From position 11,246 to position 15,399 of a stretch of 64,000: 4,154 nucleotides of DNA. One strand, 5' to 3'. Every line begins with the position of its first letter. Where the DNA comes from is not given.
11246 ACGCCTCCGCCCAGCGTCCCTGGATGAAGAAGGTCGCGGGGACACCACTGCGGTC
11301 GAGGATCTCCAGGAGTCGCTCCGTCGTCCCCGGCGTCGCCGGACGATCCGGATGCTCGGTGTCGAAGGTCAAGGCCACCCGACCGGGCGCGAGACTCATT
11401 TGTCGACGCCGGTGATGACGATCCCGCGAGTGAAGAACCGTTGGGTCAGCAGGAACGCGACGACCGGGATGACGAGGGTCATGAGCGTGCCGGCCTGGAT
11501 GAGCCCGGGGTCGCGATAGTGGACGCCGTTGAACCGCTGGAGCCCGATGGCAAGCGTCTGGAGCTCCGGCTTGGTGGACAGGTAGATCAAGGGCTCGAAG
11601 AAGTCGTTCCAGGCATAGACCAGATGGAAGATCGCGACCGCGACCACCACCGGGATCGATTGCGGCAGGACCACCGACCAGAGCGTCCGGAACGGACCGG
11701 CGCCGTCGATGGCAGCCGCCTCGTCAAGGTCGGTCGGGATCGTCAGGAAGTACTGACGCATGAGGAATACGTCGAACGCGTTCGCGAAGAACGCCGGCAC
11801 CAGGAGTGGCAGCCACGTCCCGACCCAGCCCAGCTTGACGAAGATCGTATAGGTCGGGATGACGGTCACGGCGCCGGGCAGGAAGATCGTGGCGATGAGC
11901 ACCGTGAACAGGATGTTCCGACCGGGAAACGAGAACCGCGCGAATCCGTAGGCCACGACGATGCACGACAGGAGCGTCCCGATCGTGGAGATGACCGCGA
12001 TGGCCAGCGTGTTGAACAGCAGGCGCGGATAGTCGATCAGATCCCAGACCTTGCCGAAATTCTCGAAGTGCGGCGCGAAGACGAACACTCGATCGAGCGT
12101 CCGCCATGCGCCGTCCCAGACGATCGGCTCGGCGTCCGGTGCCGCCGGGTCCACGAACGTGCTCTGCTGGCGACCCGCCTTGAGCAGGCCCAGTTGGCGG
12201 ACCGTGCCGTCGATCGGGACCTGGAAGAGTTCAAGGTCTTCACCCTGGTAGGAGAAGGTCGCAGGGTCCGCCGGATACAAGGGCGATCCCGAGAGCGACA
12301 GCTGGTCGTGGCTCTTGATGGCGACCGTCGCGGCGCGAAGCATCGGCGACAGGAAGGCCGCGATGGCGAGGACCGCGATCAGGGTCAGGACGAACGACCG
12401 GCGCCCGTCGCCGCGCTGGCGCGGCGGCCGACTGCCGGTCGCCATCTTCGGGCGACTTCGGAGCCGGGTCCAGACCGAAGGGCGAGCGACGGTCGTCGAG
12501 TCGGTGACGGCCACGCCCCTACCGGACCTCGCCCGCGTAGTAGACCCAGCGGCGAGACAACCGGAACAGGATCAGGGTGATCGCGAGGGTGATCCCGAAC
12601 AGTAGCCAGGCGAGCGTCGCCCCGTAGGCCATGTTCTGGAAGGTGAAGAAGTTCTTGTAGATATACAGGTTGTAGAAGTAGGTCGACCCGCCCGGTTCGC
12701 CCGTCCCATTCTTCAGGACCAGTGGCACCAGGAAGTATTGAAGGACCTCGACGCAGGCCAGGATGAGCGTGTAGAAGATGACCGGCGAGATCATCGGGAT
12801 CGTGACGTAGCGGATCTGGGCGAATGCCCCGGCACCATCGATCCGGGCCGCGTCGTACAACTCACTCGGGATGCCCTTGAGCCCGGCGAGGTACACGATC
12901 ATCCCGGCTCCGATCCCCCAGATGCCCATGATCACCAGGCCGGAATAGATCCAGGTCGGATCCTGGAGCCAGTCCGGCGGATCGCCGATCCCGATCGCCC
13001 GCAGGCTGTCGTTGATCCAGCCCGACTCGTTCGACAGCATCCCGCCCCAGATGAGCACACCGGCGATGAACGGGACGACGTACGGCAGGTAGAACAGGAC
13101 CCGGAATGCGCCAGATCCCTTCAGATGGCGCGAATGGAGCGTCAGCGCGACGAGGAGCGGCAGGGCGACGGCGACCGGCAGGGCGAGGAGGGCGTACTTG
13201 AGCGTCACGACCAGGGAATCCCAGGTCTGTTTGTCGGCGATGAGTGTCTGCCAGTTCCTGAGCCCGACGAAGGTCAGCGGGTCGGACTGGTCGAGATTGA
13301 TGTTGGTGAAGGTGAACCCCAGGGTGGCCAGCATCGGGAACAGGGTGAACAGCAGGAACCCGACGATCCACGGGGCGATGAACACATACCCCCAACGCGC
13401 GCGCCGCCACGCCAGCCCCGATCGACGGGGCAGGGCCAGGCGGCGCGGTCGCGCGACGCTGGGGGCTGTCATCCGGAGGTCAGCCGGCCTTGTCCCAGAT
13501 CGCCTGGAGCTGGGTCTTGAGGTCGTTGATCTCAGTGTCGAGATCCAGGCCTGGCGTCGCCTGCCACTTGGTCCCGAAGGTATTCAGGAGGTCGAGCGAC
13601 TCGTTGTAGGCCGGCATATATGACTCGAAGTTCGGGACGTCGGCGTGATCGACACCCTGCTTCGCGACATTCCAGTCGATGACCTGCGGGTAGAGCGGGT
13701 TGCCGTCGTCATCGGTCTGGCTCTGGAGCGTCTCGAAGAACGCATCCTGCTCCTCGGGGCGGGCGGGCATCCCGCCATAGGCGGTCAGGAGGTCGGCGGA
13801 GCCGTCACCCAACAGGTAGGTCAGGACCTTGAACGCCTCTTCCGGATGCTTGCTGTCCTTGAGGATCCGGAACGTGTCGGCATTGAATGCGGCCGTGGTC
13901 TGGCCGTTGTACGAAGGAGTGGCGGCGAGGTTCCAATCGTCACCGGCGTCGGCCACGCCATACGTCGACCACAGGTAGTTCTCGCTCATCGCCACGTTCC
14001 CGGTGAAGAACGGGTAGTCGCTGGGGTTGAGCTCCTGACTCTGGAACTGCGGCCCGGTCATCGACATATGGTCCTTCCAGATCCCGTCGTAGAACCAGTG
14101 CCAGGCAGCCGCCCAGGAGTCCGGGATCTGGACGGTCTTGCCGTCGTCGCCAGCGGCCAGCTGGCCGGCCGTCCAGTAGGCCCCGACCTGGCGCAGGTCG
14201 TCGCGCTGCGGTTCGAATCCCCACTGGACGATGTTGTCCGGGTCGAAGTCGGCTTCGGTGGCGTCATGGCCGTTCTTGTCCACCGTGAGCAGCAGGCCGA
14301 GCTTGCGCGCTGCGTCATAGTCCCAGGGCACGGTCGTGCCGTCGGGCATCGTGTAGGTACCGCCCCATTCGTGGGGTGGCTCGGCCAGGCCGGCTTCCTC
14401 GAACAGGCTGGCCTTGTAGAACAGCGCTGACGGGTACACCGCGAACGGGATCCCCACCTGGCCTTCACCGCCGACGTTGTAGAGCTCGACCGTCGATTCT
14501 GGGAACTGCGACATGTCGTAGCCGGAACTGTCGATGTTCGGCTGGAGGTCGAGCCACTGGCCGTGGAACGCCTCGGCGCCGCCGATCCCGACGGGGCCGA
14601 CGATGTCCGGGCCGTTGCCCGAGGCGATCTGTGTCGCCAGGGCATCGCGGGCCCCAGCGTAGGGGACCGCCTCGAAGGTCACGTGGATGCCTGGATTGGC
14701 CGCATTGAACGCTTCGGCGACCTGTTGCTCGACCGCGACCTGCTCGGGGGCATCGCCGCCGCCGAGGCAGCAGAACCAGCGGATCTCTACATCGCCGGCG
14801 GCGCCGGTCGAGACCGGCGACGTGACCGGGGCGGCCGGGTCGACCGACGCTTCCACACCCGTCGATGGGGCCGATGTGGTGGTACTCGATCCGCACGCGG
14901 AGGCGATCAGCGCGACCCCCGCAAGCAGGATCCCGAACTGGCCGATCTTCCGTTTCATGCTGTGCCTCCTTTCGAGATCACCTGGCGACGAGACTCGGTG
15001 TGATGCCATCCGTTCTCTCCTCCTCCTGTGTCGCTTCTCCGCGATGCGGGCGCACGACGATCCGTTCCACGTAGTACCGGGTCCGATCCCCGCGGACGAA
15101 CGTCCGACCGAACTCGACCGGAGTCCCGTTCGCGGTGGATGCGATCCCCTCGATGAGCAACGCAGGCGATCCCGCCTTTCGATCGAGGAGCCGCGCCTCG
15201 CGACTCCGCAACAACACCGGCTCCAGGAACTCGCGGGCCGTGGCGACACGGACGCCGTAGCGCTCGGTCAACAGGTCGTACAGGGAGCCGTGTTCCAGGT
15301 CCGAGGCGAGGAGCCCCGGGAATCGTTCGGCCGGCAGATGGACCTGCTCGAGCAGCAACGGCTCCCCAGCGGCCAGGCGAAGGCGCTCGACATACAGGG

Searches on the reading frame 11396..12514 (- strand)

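Call 66: search_protein_families(library=pfam, proteins=[window:11396-12514:-], max_evalue=0.0001)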
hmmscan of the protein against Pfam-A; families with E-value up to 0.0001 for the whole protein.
window:11396-12514:- (372 aa): 1 family
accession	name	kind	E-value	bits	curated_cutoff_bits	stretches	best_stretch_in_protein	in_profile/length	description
PF00528.27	BPD_transp_1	-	5.6e-18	65.7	26.4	1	186-360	3-178/184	Binding-protein-dependent transport system inner membrane component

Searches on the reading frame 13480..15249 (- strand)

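Call 66: search_protein_families(library=pfam, proteins=[window:13480-15249:-], max_evalue=0.0001)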
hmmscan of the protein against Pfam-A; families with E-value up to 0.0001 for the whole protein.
window:13480-15249:- (589 aa): 2 families
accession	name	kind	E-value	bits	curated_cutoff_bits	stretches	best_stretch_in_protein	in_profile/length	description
PF01547.30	SBP_bac_1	-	9.3e-21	75.5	26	1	173-484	9-305/307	Bacterial extracellular solute-binding protein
PF13416.11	SBP_bac_8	-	8.6e-20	72.1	27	1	176-502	1-267/279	Bacterial extracellular solute-binding protein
